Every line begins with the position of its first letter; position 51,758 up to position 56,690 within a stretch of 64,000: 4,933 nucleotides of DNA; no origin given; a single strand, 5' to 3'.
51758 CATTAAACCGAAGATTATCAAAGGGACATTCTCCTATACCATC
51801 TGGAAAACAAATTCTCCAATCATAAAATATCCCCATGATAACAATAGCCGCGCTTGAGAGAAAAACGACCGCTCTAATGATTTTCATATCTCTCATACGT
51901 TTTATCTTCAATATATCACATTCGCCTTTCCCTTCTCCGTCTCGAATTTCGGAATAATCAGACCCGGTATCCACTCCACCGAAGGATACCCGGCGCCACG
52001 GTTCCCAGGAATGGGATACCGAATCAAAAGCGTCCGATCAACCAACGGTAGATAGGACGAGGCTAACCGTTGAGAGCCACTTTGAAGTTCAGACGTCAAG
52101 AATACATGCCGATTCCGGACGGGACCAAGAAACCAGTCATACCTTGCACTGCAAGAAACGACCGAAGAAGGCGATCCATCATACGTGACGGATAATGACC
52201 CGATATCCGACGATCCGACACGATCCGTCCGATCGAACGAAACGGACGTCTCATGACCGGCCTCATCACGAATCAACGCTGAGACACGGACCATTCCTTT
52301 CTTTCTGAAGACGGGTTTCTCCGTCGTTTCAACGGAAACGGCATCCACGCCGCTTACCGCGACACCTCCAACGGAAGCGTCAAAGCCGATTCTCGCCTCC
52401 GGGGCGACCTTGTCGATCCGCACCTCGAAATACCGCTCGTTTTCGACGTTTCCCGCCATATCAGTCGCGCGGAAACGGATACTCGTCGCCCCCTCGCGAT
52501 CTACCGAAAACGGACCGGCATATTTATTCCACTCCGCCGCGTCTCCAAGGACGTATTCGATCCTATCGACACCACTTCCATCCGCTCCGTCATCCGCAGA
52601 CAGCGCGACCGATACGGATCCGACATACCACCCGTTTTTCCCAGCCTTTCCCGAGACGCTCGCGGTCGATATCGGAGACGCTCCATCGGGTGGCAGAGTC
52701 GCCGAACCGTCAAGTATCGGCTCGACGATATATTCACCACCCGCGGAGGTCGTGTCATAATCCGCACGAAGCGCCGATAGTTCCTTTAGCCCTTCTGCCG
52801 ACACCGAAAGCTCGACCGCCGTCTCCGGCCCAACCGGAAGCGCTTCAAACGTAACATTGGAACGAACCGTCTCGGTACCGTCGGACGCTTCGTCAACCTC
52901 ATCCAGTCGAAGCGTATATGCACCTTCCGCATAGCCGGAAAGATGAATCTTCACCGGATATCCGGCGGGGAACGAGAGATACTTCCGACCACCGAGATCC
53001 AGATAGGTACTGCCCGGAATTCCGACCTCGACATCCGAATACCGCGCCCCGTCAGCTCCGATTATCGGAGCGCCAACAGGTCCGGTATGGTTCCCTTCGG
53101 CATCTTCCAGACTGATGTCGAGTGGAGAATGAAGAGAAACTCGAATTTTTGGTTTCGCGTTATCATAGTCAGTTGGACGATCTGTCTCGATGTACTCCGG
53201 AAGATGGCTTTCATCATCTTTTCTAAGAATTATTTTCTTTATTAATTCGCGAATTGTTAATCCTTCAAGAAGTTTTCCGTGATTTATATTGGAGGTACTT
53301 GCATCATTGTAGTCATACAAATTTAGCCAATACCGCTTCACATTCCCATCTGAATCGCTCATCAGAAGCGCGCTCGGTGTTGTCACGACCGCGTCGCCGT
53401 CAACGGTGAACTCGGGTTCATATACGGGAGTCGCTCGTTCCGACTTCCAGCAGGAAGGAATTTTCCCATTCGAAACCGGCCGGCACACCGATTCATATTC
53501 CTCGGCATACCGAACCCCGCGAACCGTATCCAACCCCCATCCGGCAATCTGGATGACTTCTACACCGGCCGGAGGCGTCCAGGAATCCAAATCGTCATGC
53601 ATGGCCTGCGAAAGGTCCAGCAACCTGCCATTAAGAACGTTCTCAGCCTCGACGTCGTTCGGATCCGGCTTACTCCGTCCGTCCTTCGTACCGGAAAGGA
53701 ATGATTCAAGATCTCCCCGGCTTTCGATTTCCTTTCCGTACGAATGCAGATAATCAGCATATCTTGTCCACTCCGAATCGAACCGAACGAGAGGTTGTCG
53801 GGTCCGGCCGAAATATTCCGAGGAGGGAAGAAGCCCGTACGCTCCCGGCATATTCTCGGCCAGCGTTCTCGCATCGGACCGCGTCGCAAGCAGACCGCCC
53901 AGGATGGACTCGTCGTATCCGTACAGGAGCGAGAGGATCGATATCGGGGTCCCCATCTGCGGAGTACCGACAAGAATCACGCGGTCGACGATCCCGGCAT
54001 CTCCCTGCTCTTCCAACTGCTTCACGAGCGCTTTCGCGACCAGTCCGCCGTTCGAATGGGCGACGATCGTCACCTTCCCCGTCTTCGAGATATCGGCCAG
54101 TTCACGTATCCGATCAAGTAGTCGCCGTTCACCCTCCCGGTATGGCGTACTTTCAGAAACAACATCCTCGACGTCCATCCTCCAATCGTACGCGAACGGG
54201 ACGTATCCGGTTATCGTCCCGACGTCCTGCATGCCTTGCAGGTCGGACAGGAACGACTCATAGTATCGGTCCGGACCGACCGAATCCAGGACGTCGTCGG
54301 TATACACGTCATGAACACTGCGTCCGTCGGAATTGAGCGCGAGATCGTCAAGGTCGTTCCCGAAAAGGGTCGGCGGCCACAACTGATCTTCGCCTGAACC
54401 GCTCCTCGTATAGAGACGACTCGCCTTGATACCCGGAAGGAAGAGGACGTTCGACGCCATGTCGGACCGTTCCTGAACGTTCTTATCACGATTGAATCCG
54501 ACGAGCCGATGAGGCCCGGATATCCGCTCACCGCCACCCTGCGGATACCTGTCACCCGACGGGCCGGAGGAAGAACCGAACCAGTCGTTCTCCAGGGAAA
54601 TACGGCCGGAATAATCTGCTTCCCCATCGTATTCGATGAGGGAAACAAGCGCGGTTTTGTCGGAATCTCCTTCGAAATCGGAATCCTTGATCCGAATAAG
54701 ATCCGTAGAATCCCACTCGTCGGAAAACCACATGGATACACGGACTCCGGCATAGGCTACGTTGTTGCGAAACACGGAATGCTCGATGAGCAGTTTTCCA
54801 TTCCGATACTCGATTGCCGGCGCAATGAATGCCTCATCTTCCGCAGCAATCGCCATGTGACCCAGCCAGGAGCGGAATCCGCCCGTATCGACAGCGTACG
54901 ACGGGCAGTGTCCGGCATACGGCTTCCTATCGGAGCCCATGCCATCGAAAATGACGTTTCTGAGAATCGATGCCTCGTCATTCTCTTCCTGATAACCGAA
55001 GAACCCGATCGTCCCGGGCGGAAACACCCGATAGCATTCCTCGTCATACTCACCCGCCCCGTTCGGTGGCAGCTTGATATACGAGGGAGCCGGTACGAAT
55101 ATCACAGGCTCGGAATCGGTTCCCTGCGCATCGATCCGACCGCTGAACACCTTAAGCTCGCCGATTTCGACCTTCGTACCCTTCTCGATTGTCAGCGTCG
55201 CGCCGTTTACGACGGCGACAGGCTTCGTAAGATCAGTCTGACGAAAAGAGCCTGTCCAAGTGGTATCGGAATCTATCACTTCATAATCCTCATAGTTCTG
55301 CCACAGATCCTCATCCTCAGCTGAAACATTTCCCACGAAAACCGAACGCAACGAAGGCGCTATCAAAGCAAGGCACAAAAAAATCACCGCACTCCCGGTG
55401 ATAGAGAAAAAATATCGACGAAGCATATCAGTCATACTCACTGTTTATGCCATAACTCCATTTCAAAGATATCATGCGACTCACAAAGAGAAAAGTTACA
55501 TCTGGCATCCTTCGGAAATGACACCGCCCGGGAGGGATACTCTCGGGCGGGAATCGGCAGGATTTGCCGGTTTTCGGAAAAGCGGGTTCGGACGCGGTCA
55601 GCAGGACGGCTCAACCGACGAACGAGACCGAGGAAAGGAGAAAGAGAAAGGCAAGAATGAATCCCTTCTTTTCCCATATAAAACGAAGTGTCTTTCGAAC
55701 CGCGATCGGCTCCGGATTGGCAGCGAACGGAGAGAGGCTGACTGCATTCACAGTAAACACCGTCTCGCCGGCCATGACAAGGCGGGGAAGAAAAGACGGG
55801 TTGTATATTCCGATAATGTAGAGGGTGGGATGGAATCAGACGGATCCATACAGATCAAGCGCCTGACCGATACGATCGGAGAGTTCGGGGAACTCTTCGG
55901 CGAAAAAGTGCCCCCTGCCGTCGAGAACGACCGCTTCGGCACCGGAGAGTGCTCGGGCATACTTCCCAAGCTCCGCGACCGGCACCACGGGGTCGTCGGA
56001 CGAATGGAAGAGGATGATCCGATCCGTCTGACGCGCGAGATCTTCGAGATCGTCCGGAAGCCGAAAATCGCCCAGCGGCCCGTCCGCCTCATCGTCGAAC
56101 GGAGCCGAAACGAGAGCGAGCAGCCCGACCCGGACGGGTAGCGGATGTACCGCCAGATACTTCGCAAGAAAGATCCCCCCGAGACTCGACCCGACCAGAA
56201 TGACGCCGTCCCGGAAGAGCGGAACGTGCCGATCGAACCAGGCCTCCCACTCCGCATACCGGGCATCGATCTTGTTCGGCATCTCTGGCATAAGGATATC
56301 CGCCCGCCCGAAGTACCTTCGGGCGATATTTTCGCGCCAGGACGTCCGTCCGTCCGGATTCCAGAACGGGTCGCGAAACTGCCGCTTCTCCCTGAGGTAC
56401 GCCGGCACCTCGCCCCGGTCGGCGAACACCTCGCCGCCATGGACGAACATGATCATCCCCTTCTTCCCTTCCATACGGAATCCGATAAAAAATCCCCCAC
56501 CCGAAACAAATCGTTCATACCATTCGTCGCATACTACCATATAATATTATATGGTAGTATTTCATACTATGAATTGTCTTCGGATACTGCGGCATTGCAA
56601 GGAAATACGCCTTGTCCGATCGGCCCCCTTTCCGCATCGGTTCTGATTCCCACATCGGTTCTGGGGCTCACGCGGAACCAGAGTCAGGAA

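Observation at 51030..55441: Giant secreted lipase-like surface protein with two tandem, recently gene-converted small membrane-protein paralogs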

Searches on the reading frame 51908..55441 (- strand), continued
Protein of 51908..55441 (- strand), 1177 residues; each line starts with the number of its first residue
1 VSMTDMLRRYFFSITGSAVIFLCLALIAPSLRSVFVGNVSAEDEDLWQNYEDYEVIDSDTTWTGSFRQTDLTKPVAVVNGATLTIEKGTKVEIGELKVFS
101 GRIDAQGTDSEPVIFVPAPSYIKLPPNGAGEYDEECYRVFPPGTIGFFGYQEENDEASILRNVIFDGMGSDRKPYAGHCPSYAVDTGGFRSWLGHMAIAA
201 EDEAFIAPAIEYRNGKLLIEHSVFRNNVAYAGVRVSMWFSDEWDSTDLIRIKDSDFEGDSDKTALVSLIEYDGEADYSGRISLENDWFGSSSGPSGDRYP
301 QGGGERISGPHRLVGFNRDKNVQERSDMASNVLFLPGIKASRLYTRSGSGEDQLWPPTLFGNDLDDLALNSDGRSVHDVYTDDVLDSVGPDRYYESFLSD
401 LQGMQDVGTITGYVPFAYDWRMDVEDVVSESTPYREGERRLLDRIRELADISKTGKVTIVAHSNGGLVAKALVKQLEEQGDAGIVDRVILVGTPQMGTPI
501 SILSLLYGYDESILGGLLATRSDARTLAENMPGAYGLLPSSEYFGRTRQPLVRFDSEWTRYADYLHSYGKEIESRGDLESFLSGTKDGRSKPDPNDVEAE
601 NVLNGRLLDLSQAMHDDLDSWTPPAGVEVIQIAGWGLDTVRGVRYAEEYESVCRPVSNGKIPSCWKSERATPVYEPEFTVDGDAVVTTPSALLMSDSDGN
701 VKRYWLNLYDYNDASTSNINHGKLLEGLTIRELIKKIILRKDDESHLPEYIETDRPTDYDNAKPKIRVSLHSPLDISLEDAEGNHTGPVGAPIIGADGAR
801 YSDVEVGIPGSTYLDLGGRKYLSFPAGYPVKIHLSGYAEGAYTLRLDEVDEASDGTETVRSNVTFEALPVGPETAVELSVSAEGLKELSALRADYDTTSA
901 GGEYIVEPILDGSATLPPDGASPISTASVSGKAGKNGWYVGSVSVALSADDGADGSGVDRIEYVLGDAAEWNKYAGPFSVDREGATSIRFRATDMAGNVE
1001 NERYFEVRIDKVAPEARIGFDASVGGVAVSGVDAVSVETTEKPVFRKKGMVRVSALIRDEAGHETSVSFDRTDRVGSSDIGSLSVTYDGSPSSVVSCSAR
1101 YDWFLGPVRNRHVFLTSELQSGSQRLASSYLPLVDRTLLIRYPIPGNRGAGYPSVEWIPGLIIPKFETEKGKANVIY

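Call 56: fold_search(model_id=the predicted structure, library=pdb)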
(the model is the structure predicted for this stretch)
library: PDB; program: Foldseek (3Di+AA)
matches with E <= 10: 1161; with E <= 0.001: 35
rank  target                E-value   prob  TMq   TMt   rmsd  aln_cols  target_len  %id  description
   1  4x97_A                4.1e-13  1.00  0.25  0.71   5.2       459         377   14  Crystal structure of Lysosomal Phospholipase A2 in complex with methyl arachidonyl fluorophosphonate (MAFP) (released 2015-03-11)
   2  4x92                  8.3e-13  1.00  0.24  0.70   5.3       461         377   15  Crystal structure of Lysosomal Phospholipase A2-S165A (released 2015-03-11)
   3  4x90_A                2.3e-12  1.00  0.24  0.68   5.6       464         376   16  Crystal structure of Lysosomal Phospholipase A2 (released 2015-03-11)
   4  4x95_A                2.3e-12  1.00  0.24  0.68   5.6       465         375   15  Crystal structure of fully glycosylated Lysosomal Phospholipase A2 in complex with methyl arachidonyl fluorophosphonat (released 2015-03-25)
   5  5txf_A                1.3e-09  1.00  0.23  0.65   6.5       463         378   16  Crystal structure of Lecithin:cholesterol acyltransferase (LCAT) in a closed conformation (released 2017-10-25)
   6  4r1d_A                1.6e-09  1.00  0.20  0.41  11.0       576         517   16  The crystal structure of Tle4-Tli4 complex (released 2014-12-17)
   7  5bv7_A                1.7e-09  1.00  0.23  0.66   6.2       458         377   16  Crystal structure of human LCAT (L4F, N5D) in complex with Fab of an agonistic antibody (released 2015-12-16)
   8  4x96_A                1.8e-09  1.00  0.24  0.66   6.5       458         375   15  Low resolution crystal structure of Lecithin:Cholesterol Acyltransferase (LCAT; residues 21-397) (released 2015-03-25)
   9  4xx1_A                2.7e-09  1.00  0.23  0.64   7.3       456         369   17  Low resolution structure of LCAT in complex with Fab1 (released 2015-07-29)
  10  4xwg_A                4.4e-09  1.00  0.23  0.65   6.7       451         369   16  Crystal Structure of LCAT (C31Y) in complex with Fab1 (released 2015-07-29)
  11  6mvd_A                8.9e-09  1.00  0.22  0.62   7.3       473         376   14  Crystal structure of Lecithin:cholesterol acyltransferase (LCAT) in complex with isopropyl dodec-11-enylfluorophosphon (released 2018-12-05)
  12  6mvd_B                1.3e-08  1.00  0.23  0.65   6.7       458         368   16  Crystal structure of Lecithin:cholesterol acyltransferase (LCAT) in complex with isopropyl dodec-11-enylfluorophosphon (released 2018-12-05)
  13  4xx1_J                2.4e-08  1.00  0.23  0.66   6.9       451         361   18  Low resolution structure of LCAT in complex with Fab1 (released 2015-07-29)
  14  6wpx_A                3.6e-07  1.00  0.15  0.34  17.1       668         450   12  Crystal structure of Bacillus licheniformis lipase BlEst2 in propetide form (released 2021-06-09)
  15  6wpx_B                4.9e-07  1.00  0.16  0.36  16.3       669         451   10  Crystal structure of Bacillus licheniformis lipase BlEst2 in propetide form (released 2021-06-09)
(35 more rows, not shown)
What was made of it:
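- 53222..54454 (-): LCAT/LPLA2-like alpha/beta-hydrolase domain with cap (about residues 330-740). Foldseek to LPLA2 4x97 E 4e-13, TM 0.71, and LCAT 5txf TM 0.65 (call 56).
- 51911..53149 (-): C-terminal stalk of beta-sandwich (Ig-like) domains, residues ~765-1177. It includes an OmpL47-type domain (residues 939-1009 = 52415..52627) and a conserved C-terminal tail motif. Foldseek hits to SiiE, S-layer and FN3/Ig modules (call 56).
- On LCAT / LPLA2 family (PF02450): Foldseek TM 0.71 to LPLA2 and 0.65 to LCAT (call 56).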

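Call 74: search_solved_structures(query=A4, max_evalue=0.1, show_alignments=2)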
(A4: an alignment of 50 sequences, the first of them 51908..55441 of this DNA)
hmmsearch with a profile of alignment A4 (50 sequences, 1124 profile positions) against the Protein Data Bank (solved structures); distinct sequences matched with E-value up to 0.1: 3.
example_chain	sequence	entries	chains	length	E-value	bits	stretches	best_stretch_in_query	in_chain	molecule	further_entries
4r1d_A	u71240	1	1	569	0.0086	17.4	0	446-535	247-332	Uncharacterized protein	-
7x2p_A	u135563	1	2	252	0.017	16.4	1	423-494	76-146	Putative lipase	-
5a62_A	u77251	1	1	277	0.065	14.5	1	427-483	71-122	PUTATIVE ALPHA/BETA HYDROLASE FOLD PROTEIN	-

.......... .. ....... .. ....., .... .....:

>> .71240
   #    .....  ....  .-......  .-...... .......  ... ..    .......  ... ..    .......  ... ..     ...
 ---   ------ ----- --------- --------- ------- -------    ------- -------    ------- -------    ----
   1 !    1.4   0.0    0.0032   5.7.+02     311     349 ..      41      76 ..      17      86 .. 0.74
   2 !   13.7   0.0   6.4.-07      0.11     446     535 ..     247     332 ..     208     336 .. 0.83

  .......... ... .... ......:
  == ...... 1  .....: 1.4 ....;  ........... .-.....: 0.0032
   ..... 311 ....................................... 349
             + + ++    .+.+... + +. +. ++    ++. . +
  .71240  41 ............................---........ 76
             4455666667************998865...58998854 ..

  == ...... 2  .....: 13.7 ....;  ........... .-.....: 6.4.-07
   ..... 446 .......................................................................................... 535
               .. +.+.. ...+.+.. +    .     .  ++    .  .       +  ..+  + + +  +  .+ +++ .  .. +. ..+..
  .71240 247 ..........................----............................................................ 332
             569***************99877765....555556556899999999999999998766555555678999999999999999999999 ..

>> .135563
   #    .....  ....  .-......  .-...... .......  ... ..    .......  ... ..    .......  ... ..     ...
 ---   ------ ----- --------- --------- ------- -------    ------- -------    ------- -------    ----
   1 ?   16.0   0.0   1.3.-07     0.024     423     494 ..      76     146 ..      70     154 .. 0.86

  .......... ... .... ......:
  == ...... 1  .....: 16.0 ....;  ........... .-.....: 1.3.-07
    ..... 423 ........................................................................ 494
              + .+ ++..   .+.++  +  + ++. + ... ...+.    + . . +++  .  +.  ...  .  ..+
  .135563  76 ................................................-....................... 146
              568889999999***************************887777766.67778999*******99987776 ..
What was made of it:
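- It is also the best, though weak, profile hit in the PDB (E 0.0086, call 74).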

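Call 78: find_encoding_contigs(protein=P0001, flank=5000, max_places=4)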
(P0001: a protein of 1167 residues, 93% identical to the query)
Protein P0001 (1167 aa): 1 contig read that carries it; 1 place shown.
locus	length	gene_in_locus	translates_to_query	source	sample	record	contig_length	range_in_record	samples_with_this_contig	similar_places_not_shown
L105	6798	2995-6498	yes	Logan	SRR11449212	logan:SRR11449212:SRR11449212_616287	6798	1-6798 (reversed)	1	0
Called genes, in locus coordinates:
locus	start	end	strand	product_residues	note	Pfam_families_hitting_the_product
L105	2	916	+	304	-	?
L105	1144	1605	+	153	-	-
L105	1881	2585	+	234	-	PF12697:Abhydrolase_6 (faint), PF06821:Ser_hydrolase, PF00561:Abhydrolase_1 (faint)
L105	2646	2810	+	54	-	-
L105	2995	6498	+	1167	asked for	PF02450:LCAT, PF24096:DUF7379 (weak)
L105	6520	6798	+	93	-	?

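Call 79: find_encoding_contigs(protein=window:51908-55441:-, flank=5000, max_places=4)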
Protein window:51908-55441:- (1177 aa): no gene with exactly this product is on record in the collection.
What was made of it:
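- Tried and rejected: It is not on record (call 79).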

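Call 100: find_related_loci(query=A4, collection=viral_contigs, flank=3000)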
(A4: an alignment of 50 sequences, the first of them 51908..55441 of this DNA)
Query A4 (1177 aa) in viral_contigs; peptide patterns used: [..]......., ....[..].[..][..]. (x = any residue, [..] = any of these).
67 stretches matched a pattern, but none encodes a relative of the query by tblastn (E <= 1e-3).
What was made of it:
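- On Polymorphic toxin systems: No match in viral contigs (call 100).
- Tried and rejected: No relative was found (call 100), so I dropped a phage-borne origin.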

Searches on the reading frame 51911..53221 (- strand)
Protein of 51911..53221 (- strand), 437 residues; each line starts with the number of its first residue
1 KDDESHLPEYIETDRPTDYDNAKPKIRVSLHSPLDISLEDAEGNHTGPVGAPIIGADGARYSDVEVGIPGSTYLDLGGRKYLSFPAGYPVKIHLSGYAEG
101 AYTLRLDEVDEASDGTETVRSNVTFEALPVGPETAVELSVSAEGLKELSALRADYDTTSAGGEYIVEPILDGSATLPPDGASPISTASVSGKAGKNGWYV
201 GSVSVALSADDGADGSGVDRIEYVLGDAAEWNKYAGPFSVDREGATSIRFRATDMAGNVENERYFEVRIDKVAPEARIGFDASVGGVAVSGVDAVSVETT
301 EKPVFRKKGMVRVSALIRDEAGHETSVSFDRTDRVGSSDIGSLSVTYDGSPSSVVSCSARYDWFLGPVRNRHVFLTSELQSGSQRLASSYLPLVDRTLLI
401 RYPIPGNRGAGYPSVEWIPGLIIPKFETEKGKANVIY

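Call 95: search_protein_families(library=pfam, proteins=[window:51911-53221:-], max_evalue=5)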
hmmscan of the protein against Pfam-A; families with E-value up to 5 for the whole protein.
window:51911-53221:- (437 aa): 2 families
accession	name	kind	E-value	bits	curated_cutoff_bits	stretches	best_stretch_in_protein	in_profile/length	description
PF19077.6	Big_13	-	0.025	15.5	27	1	243-270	74-101/102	Bacterial Ig-like domain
PF02494.22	HYR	-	0.096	13.5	21.7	0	243-268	56-80/81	HYR domain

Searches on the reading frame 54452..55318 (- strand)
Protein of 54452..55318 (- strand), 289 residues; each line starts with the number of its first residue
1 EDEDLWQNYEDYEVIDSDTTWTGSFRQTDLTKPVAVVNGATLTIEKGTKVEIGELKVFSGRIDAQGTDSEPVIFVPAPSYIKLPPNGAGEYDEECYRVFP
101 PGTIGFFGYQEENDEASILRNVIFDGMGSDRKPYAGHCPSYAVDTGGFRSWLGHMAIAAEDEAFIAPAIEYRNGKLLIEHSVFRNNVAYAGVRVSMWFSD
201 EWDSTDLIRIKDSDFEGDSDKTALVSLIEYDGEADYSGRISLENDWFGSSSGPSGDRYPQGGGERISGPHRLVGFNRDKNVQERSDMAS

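Call 95: search_protein_families(library=pfam, proteins=[window:54452-55318:-], max_evalue=5)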
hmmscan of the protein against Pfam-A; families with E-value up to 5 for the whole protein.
window:54452-55318:- (289 aa): 0 families
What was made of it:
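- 54494..55282 (-): Right-handed beta-helix domain (about residues 54-316). This copy has no Pfam hit (call 95).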

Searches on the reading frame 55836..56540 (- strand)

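Call 82: search_protein_families(library=pfam, proteins=[window:55836-56540:-], max_evalue=0.00001)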
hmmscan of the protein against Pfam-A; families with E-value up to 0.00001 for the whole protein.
window:55836-56540:- (234 aa): 3 families
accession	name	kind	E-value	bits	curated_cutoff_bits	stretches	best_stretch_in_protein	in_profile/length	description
PF06821.19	Ser_hydrolase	-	7.7e-08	32.9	22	1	60-215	7-157/172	Serine hydrolase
PF00561.26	Abhydrolase_1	-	2e-07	31.4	25.8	0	92-150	52-111/245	alpha/beta hydrolase fold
PF12697.13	Abhydrolase_6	-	3.2e-06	28.4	26.3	0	32-219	85-212/217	Alpha/beta hydrolase family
